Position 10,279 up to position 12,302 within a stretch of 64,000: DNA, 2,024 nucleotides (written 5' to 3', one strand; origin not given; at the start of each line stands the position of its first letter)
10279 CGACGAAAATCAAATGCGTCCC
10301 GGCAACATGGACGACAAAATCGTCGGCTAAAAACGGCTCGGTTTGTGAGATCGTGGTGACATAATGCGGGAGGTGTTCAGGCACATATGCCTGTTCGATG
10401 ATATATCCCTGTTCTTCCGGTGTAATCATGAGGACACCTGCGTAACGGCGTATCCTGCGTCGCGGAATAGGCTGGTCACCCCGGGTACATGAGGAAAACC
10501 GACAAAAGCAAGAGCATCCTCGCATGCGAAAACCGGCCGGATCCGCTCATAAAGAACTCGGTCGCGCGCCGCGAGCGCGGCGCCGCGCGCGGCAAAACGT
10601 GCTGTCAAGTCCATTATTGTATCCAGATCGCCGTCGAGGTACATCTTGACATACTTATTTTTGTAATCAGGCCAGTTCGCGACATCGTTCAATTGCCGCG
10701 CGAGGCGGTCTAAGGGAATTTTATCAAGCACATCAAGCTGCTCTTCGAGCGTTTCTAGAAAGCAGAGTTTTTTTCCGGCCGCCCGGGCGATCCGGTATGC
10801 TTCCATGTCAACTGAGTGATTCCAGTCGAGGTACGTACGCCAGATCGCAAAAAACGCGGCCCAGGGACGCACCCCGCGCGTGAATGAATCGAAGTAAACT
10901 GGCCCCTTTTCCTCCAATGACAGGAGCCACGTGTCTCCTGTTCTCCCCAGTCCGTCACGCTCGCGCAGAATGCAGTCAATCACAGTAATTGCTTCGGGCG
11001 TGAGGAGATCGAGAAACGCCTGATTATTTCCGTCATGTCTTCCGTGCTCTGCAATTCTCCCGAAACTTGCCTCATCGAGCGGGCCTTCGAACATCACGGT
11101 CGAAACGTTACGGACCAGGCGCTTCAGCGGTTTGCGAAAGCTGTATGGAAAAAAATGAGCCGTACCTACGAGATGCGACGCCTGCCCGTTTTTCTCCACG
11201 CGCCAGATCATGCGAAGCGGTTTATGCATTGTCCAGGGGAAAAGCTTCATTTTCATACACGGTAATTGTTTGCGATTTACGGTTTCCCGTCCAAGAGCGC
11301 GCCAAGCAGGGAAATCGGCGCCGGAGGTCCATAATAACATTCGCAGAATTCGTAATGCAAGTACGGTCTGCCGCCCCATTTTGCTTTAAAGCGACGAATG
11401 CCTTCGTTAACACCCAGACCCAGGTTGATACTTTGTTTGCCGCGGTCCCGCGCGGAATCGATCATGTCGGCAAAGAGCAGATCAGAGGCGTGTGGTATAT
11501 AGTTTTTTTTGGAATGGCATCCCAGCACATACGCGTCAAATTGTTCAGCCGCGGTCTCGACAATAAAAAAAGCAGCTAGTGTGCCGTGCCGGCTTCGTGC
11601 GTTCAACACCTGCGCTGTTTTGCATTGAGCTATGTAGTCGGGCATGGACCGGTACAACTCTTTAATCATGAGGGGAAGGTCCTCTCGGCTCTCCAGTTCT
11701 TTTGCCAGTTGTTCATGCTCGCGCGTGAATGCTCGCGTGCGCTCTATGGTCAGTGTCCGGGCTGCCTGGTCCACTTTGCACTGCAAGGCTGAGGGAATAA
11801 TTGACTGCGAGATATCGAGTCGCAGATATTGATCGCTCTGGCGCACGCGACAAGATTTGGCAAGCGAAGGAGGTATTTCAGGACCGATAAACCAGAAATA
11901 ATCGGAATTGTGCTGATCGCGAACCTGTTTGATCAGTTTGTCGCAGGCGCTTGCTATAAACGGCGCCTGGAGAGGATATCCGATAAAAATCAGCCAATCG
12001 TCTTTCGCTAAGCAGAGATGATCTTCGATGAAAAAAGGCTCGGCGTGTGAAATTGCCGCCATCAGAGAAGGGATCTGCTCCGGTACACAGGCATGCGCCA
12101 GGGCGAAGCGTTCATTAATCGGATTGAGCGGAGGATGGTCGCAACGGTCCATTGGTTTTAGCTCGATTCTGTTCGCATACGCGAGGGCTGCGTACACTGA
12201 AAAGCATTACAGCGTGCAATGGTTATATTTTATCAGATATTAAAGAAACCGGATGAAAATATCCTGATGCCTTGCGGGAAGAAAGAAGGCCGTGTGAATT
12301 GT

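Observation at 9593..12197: Tightly coupled operon of two paralogous FemAB/BioF2-like GNAT-fold proteins flanking a TraB/GumN-family protein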

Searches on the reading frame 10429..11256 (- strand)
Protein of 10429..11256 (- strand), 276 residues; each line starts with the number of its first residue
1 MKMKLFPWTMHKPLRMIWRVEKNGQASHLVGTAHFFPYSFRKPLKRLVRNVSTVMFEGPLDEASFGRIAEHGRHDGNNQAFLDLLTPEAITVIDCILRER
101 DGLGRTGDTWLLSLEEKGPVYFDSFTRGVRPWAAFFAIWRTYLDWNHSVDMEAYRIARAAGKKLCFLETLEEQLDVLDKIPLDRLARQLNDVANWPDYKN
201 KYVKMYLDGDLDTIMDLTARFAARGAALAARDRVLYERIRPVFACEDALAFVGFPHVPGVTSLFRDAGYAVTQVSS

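Call 3: search_protein_families(library=pfam, proteins=[window:10429-11256:-], max_evalue=1)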
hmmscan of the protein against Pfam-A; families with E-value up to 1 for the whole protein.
seq(276 aa): 1 family
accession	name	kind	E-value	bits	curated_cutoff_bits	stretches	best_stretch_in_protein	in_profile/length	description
PF01963.22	TraB_PrgY_gumN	-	4.3e-28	99.3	26.8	1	17-273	2-263/263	TraB/PrgY/gumN family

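Call 4: search_protein_families(library=ncbifam, proteins=[window:10429-11256:-], max_evalue=1)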
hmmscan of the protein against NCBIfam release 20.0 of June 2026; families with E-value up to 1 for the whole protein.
seq(276 aa): 1 family
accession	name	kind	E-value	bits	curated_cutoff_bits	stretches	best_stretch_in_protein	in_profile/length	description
TIGR00365.1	TIGR00365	equivalog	0.056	13.6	117.1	1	167-219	37-89/99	Grx4 family monothiol glutaredoxin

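Call 12: search_protein_families(library=padloc, proteins=[window:10429-11256:-], max_evalue=1)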
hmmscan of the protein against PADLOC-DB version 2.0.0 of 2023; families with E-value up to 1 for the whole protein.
seq(276 aa): 0 families

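Call 14: search_solved_structures(query=window:10429-11256:-, max_evalue=10)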
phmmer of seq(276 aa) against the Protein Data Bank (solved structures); distinct sequences matched with E-value up to 10: 5.
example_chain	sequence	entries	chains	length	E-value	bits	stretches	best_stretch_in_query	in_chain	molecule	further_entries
2yan_A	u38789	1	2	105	0.11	14.8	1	173-218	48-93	GLUTAREDOXIN-3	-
2n80_A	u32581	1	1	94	0.35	13.2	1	104-148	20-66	Tumor necrosis factor receptor superfamily member 16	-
1wik_A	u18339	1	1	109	0.36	13.1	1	173-217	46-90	Thioredoxin-like protein 2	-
2n83_A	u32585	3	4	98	0.39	13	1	104-148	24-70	Tumor necrosis factor receptor superfamily member 16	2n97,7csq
5zbi_A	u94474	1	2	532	1.5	11.1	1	91-163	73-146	Peptide asparaginyl ligase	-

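Call 35: find_homologous_proteins(query=window:10429-11256:-)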
Query seq(276 aa) (276 aa): 809 proteins with E <= 0.001 among 8000 candidates; the best 120 are listed.
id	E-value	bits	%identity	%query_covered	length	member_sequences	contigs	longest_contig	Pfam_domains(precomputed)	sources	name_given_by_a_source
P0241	1.8e-169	580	90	99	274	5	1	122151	PF01963.23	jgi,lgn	-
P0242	1.2e-152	525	87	95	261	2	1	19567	PF01963.23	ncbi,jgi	-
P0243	2.3e-115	403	68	95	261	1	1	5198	PF01963.23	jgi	jgi:hypothetical protein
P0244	1.2e-114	400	64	99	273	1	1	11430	PF01963.23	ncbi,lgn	ncbi:MAG: TraB/GumN family protein [Anaerolineales bacterium]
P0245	5.8e-113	395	62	99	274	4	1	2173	PF01963.23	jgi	jgi:uncharacterized protein YbaP (TraB family)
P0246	5.7e-112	391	64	99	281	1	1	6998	PF01963.23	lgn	-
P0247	7.0e-112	391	63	99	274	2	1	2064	PF01963.23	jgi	-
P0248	7.8e-112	391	64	99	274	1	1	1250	PF01963.23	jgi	-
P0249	3.2e-111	389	67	96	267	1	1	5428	PF01963.23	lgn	-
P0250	9.3e-111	387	63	99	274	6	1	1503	PF01963.23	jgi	-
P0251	1.6e-110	387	63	99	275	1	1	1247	PF01963.23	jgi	-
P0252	2.0e-110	386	60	99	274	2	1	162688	PF01963.23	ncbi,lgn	-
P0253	3.2e-110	386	62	99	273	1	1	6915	PF01963.23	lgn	-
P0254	3.5e-110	386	63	99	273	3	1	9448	PF01963.23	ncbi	ncbi:MAG: TraB/GumN family protein [Chloroflexota bacterium]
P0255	3.8e-110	385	64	99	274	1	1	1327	PF01963.23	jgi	jgi:uncharacterized protein YbaP (TraB family)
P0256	9.2e-110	384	62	99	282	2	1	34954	PF01963.23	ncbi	-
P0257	1.0e-109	384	62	100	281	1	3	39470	PF01963.23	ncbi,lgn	-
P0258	6.9e-109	381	60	99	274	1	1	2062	PF01963.23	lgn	-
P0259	7.8e-109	381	60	99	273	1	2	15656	PF01963.23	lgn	-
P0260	2.5e-108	380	63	99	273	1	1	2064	PF01963.23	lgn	-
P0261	2.7e-108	379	61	99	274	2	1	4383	PF01963.23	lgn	-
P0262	5.1e-108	378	63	98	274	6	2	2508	PF01963.23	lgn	-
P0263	1.3e-107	377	61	99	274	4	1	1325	PF01963.23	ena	-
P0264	4.9e-107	375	61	99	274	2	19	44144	PF01963.23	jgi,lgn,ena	jgi:hypothetical protein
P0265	5.0e-107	375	62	99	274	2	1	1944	PF01963.23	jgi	jgi:uncharacterized protein YbaP (TraB family)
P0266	1.2e-106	374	62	98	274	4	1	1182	PF01963.23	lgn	-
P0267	1.3e-106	374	61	99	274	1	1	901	PF01963.23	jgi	jgi:uncharacterized protein YbaP (TraB family)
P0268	1.8e-106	373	60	99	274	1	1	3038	PF01963.23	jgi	jgi:uncharacterized protein YbaP (TraB family)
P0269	2.3e-106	373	65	94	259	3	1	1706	PF01963.23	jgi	jgi:uncharacterized protein YbaP (TraB family)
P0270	3.9e-106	372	60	99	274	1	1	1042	PF01963.23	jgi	jgi:uncharacterized protein YbaP (TraB family)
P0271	5.4e-106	372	60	99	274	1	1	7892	PF01963.23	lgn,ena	-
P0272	8.1e-106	371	59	96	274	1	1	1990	PF01963.23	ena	-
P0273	8.6e-106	371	59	99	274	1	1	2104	PF01963.23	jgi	jgi:uncharacterized protein YbaP (TraB family)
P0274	1.1e-105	371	63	94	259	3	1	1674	PF01963.23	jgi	jgi:uncharacterized protein YbaP (TraB family)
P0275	1.4e-105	370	60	99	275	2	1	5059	PF01963.23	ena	-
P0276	1.6e-105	370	59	99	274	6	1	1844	PF01963.23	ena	-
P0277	4.9e-105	369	61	99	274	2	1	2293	PF01963.23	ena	-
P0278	5.1e-105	369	64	94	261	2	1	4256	PF01963.23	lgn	-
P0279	7.7e-105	368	60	99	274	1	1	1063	PF01963.23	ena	-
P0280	1.3e-104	367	60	97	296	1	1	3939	PF01963.23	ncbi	ncbi:TraB/GumN family protein, partial [Chloroflexota bacterium]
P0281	1.5e-104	367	59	99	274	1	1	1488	PF01963.23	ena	-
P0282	1.9e-104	367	61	96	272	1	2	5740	PF01963.23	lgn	-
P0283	2.1e-104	367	60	96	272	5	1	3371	PF01963.23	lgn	-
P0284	2.3e-104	367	59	98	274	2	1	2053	PF01963.23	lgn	-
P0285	2.7e-104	366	59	99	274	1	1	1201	PF01963.23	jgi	jgi:uncharacterized protein YbaP (TraB family)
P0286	6.2e-104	365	61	95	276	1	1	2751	PF01963.23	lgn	-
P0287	1.8e-103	364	57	99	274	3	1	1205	PF01963.23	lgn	-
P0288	1.8e-103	364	60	95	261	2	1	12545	PF01963.23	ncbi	-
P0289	2.2e-103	363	61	95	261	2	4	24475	PF01963.23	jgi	jgi:uncharacterized protein YbaP (TraB family)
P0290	3.1e-103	363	59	99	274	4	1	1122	PF01963.23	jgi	-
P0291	3.9e-103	362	56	98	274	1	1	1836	PF01963.23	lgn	-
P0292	3.9e-103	362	57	99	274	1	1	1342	PF01963.23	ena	-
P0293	4.7e-103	362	58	98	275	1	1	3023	PF01963.23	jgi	jgi:hypothetical protein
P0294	7.6e-103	362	60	96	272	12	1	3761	PF01963.23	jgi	jgi:hypothetical protein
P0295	2.2e-102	360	58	98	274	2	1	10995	PF01963.23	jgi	jgi:hypothetical protein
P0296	8.9e-102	358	59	98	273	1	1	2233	PF01963.23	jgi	jgi:uncharacterized protein YbaP (TraB family)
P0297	1.1e-101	358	60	94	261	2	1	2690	PF01963.23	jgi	jgi:hypothetical protein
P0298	1.3e-101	357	59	99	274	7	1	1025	PF01963.23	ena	-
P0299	4.6e-101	356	58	98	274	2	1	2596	PF01963.23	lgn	-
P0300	7.4e-101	355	60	94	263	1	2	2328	PF01963.23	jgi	jgi:uncharacterized protein YbaP (TraB family)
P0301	8.3e-101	355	55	99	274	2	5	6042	PF01963.23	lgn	-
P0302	2.1e-100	354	57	99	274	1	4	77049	PF01963.23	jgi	jgi:hypothetical protein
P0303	1.5e-99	351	60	95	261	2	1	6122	PF01963.23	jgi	-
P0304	1.5e-99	351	55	98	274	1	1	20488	PF01963.23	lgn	-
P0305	2.1e-99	350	56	99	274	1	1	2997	PF01963.23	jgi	jgi:uncharacterized protein YbaP (TraB family)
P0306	3.7e-99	349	57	99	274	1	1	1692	PF01963.23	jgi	jgi:uncharacterized protein YbaP (TraB family)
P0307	1.0e-98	348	57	96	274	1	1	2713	PF01963.23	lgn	-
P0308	1.7e-98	347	56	98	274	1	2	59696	PF01963.23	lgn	-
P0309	9.0e-98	345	56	99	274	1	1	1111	PF01963.23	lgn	-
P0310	1.2e-97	344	57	99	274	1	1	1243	PF01963.23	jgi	jgi:uncharacterized protein YbaP (TraB family)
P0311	4.2e-97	343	59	95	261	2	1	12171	PF01963.23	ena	-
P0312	1.2e-96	341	56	98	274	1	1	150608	PF01963.23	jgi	jgi:hypothetical protein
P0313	1.8e-96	341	53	99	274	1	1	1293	PF01963.23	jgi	jgi:uncharacterized protein YbaP (TraB family)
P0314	3.8e-95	336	58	99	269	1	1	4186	PF01963.23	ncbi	-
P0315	2.0e-94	334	56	96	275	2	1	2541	PF01963.23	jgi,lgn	-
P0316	4.1e-94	333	55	98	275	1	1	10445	PF01963.23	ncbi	-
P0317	1.1e-93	331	57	93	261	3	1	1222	PF01963.23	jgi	-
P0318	1.9e-93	331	57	99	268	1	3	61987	PF01963.23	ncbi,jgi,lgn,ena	-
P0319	6.4e-93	329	54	99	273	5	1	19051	PF01963.23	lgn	-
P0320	1.3e-92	328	55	97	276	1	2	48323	PF01963.23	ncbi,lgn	-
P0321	1.8e-92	328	57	94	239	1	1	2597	PF01963.23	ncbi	-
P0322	1.1e-91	325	55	99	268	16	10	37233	PF01963.23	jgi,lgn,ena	-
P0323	3.9e-91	323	56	95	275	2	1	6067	PF01963.23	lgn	-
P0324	4.0e-90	320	55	99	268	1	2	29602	PF01963.23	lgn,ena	-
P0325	3.9e-89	317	54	99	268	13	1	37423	PF01963.23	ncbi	-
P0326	9.7e-89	315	54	99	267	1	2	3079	PF01963.23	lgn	-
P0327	1.0e-88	315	54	99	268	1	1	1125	PF01963.23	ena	-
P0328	1.4e-88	315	51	99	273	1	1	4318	PF01963.23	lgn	-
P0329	2.3e-88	314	54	98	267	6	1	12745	PF01963.23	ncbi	-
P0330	3.6e-88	313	54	99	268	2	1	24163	PF01963.23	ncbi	-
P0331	6.5e-88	313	52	99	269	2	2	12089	PF01963.23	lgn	-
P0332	1.4e-87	311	52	95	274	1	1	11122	PF01963.23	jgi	jgi:uncharacterized protein YbaP (TraB family)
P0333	1.7e-87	311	53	99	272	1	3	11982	PF01963.23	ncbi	-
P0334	4.5e-87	310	54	99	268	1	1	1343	PF01963.23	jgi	jgi:hypothetical protein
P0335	8.3e-87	309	53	99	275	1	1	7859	PF01963.23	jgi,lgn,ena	-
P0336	1.3e-86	308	53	99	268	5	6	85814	PF01963.23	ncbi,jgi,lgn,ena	jgi:hypothetical protein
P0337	4.4e-86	307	52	99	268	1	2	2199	PF01963.23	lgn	-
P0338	6.0e-86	306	53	96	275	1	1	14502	PF01963.23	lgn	-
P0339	8.7e-86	306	52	99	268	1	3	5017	PF01963.23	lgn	-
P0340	1.1e-85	305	53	99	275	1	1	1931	PF01963.23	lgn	-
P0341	2.7e-85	304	51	97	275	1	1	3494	PF01963.23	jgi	jgi:hypothetical protein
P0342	5.4e-85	303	53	99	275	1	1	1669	PF01963.23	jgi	-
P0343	7.0e-85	303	52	97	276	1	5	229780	PF01963.23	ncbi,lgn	-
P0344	9.1e-85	302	52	95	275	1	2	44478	PF01963.23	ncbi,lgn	ncbi:MAG: TraB/GumN family protein [Anaerolineae bacterium]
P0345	1.3e-84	302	50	98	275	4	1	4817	PF01963.23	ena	-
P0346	1.3e-84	302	54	95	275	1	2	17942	PF01963.23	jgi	jgi:uncharacterized protein YbaP (TraB family)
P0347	1.4e-84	302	52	99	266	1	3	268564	PF01963.23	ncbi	-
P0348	1.7e-84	301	53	100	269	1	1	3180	PF01963.23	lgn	-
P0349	6.8e-84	299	60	83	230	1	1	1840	PF01963.23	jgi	jgi:hypothetical protein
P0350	3.1e-83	297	54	93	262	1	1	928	PF01963.23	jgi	jgi:uncharacterized protein YbaP (TraB family)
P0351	3.4e-83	297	53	98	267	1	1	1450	PF01963.23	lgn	-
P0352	1.8e-82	295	53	93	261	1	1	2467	PF01963.23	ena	-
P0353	2.1e-82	294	52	95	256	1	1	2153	PF01963.23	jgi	jgi:hypothetical protein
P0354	2.8e-82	294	57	82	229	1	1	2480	PF01963.23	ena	-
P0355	1.2e-81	292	49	96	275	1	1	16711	PF01963.23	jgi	jgi:TraB/PrgY/gumN family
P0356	1.5e-81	292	49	97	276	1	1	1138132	PF01963.23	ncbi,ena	-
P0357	2.2e-81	291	50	99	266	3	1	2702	PF01963.23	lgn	-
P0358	8.7e-81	289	51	93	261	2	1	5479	PF01963.23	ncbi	-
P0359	9.8e-81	289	51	95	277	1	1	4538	PF01963.23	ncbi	-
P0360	4.4e-80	287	50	98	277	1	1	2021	PF01963.23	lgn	-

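Call 44: predict_structure(alignment_id=A2)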
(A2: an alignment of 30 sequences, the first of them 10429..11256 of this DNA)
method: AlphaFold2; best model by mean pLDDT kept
length: 276 residues; sequences in the alignment: 30
mean_pLDDT: 88.1   pTM: 0.84
mean pLDDT of the five models: 88.1, 86.3, 86.1, 85.9, 85.9
residues with pLDDT >= 90: 201; 70-90: 38; 50-70: 22; < 50: 15
segments of 3 or more residues with pLDDT < 50: 1-8, 105-108
pLDDT, mean of each block of 10 residues (from residue 1): 45 92 97 90 96 97 94 83 96 91 55 63 91 92 91 98 98 92 92 91 94 86 65 97 98 96 98 96
secondary structure, 60 per line:
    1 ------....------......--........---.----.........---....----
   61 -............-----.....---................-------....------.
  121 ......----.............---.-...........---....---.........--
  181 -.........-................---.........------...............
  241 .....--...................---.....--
elements in order: H7-10 E17-22 E25-32 H41-49 E53-56 H62-73 H79-83 H87-102 H110-113 H120-126 H131-143 H149-159 E163-166 H170-178 H182-190 H192-207 H211-219 H226-245 E248-253 H254-266 E270-274

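Call 47: fold_search(model_id=the predicted structure, library=pdb)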
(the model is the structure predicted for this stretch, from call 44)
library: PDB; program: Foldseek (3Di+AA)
matches with E <= 10: 57; with E <= 0.001: 0
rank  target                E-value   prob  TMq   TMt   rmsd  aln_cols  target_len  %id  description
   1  7w5z_E                5.0e-03  0.99  0.41  0.31  12.8       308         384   14  Cryo-EM structure of Tetrahymena thermophila mitochondrial complex IV, composite dimer model (released 2022-04-06)
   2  2d3w_A                3.3e-01  0.04  0.10  0.11  19.5       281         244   12  Crystal Structure of Escherichia coli SufC, an ATPase compenent of the SUF iron-sulfur cluster assembly machinery (released 2006-01-17)
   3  7th5_B                3.3e+00  0.02  0.17  0.17  19.1       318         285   11  Thermus thermophilus methylenetetrahydrofolate reductase (released 2023-01-18)
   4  2npm_A                3.5e+00  0.02  0.15  0.15  17.1       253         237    9  crystal structure of Cryptosporidium parvum 14-3-3 protein in complex with peptide (released 2006-11-07)
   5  3r7t                  3.5e+00  0.01  0.13  0.10  18.3       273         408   11  Crystal Structure of Adenylosuccinate Synthetase from Campylobacter jejuni (released 2011-04-20)
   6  8hkg_A                3.7e+00  0.01  0.11  0.10  16.9       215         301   11  Crystal structure of glycosidic hydrolase family 10 (GH10) xylanase XynA contains an additional proline-rich sequence  (released 2023-02-22)
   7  8bbi_A                3.9e+00  0.01  0.11  0.09  15.8       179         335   12  Crystal structure of Xyn11 double mutant L271S, K275H from Psedothermotoga thermarum (released 2023-10-25)
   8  9ki1_u                4.3e+00  0.02  0.16  0.12  25.2       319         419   11  Baseplate structure of Escherichia phage Mu (released 2025-02-12)
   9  8qdv_E                4.5e+00  0.01  0.13  0.15  18.3       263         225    7  Structure of 14-3-3 zeta delta C with the bivalent tau-pS214-pS324 peptide (released 2024-09-11)
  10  8rtt_E                4.5e+00  0.01  0.12  0.10  26.7       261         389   10  Structure of the formin Cdc12 bound to the barbed end of phalloidin-stabilized F-actin. (released 2024-04-10)
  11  6z74_D                4.8e+00  0.02  0.12  0.13  18.6       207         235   12  Structure of the transcriptional repressor Atu1419 (VanR) in complex with a fortuitous citrate from agrobacterium fabr (released 2020-12-02)
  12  6zc9_A                5.1e+00  0.01  0.13  0.14  20.0       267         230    7  Structure of 14-3-3 gamma in complex with Nedd4-2 14-3-3 binding motif Ser448 (released 2021-07-21)
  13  9ijm_F                5.3e+00  0.01  0.12  0.15  22.2       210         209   11  Bacterial flagellar sodium-driven stator PomA5PomB2 with 100 mM NaCl and 0.1 mM phenamil (released 2025-01-01)
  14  1v93                  5.6e+00  0.02  0.18  0.17  19.2       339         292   12  5,10-Methylenetetrahydrofolate Reductase from Thermus thermophilus HB8 (released 2004-02-03)
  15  5ume_F                5.9e+00  0.01  0.13  0.13  19.9       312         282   11  Crystal Structure of 5,10-Methylenetetrahydrofolate Reductase MetF from Haemophilus influenzae (released 2017-02-22)
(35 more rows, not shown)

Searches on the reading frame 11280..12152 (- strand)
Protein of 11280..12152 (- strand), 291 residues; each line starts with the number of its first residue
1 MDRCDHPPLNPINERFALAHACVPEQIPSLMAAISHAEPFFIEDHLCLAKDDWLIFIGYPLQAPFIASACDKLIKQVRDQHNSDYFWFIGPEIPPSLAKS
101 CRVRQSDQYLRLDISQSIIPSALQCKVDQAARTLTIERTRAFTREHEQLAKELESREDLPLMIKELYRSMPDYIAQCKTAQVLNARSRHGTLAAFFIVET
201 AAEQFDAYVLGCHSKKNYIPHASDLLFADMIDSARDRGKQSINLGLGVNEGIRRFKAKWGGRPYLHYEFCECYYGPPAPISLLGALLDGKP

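Call 3: search_protein_families(library=pfam, proteins=[window:11280-12152:-], max_evalue=1)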
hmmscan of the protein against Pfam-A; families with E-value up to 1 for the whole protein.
seq(291 aa): 1 family
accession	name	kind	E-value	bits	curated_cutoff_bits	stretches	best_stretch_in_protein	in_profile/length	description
PF13480.13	Acetyltransf_6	-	0.17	12.5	22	1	138-249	27-139/143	Acetyltransferase (GNAT) domain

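Call 4: search_protein_families(library=ncbifam, proteins=[window:11280-12152:-], max_evalue=1)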
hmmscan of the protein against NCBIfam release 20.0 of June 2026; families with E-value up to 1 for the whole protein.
seq(291 aa): 0 families

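Call 12: search_protein_families(library=padloc, proteins=[window:11280-12152:-], max_evalue=1)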
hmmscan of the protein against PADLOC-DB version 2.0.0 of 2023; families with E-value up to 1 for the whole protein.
seq(291 aa): 0 families

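Call 16: find_homologous_proteins(query=window:11280-12152:-)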
Query seq(291 aa) (291 aa): 1166 proteins with E <= 0.001 among 1736 candidates; the best 120 are listed.
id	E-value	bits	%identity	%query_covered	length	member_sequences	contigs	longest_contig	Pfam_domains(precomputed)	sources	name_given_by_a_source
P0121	1.2e-198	676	100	100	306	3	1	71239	-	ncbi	-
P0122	4.8e-165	566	85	100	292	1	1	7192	-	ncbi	-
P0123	8.5e-164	562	85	100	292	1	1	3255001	-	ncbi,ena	-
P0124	3.3e-162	557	87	97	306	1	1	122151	-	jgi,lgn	-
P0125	4.2e-149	514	79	98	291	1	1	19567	-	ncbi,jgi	-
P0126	1.8e-131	456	71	96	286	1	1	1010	-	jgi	jgi:hypothetical protein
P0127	1.1e-130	453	69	97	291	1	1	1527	-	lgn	-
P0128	7.8e-129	447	69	97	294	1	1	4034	-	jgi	jgi:hypothetical protein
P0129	5.1e-123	428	66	96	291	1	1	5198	-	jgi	jgi:hypothetical protein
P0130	1.4e-122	427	66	96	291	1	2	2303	-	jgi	jgi:hypothetical protein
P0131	1.4e-122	427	65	97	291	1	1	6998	-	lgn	-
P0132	1.0e-120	421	65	96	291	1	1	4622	-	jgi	jgi:hypothetical protein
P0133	4.1e-119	415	65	98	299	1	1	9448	-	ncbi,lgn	ncbi:MAG: hypothetical protein ACOYYJ_14640 [Chloroflexota bacterium]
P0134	5.8e-119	415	62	100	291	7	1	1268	-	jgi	-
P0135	6.0e-119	415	64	98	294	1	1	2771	-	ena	-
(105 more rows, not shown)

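Call 18: find_encoding_contigs(protein=P0123, flank=10000, max_places=2)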
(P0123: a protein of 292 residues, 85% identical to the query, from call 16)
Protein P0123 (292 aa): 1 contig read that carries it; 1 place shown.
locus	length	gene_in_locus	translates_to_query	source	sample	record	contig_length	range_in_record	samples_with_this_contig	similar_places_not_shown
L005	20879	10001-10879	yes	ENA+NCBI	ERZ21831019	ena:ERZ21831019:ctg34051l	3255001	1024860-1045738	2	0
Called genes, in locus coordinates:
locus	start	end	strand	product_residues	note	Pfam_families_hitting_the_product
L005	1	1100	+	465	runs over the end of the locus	PF04055:Radical_SAM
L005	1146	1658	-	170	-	PF01467:CTP_transf_like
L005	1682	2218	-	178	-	PF03602:Cons_hypoth95, PF05175:MTS, PF13847:Methyltransf_31, PF09445:Methyltransf_15 (weak), PF13649:Methyltransf_25 (weak)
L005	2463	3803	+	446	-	PF25145:NfeD1b_N, PF24961:NfeD_membrane, PF01957:NfeD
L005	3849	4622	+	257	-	PF01145:Band_7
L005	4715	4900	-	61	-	PF12797:Fer4_2 (faint), PF00037:Fer4 (weak), PF12837:Fer4_6 (faint), PF13237:Fer4_10, PF14697:Fer4_21 (weak), PF12838:Fer4_7, PF13187:Fer4_9, PF00037:Fer4 (weak), +2 more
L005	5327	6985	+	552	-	PF00501:AMP-binding, PF13193:AMP-binding_C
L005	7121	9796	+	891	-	PF02743:dCache_1, PF00672:HAMP, PF00989:PAS, PF13188:PAS_8 (weak), PF13426:PAS_9, PF00512:HisKA, PF02518:HATPase_c, PF00072:Response_reg, +1 more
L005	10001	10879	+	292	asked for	-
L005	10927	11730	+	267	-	PF01963:TraB_PrgY_gumN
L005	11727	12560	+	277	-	-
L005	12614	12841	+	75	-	-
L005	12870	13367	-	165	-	PF09719:C_GCAxxG_C_C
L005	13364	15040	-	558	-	PF02730:AFOR_N, PF01314:AFOR_C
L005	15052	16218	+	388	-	PF01210:NAD_Gly3P_dh_N, PF02558:ApbA (weak), PF03446:NAD_binding_2 (weak), PF07479:NAD_Gly3P_dh_C, PF20618:GPD_NAD_C_bact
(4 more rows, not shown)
